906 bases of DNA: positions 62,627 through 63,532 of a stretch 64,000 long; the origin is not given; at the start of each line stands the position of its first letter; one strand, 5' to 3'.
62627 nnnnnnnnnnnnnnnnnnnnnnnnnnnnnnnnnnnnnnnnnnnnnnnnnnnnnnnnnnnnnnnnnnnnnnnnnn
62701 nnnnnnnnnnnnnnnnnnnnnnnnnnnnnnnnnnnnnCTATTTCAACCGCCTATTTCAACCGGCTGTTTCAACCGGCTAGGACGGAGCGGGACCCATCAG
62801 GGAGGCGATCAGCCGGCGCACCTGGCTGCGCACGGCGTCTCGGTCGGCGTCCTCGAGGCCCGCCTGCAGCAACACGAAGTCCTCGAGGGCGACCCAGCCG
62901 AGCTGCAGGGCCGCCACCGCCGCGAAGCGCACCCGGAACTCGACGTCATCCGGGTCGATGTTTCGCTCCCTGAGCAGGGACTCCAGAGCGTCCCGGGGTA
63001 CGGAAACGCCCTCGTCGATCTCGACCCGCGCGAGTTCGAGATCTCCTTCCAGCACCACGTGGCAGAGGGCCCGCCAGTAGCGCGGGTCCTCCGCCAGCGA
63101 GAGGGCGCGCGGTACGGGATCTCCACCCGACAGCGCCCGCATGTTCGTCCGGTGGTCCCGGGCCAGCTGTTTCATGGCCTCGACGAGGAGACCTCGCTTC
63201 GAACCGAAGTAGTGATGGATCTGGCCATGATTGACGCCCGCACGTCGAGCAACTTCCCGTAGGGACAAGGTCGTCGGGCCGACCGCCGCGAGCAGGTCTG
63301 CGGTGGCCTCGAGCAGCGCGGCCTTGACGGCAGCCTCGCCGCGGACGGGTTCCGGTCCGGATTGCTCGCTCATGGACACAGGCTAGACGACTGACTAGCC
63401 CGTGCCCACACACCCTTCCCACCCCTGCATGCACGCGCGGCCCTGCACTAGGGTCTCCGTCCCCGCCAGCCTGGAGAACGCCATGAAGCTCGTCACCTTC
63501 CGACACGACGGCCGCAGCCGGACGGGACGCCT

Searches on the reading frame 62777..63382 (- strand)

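Call 84: search_protein_families(library=pfam, proteins=[window:62777-63382:-], max_evalue=0.00001)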
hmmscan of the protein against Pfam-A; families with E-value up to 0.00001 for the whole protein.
window:62777-63382:- (201 aa): 1 family
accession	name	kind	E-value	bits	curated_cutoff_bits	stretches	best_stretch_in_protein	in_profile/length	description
PF00440.29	TetR_N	-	2.4e-13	50.1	24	1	23-68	1-46/47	Bacterial regulatory proteins, tetR family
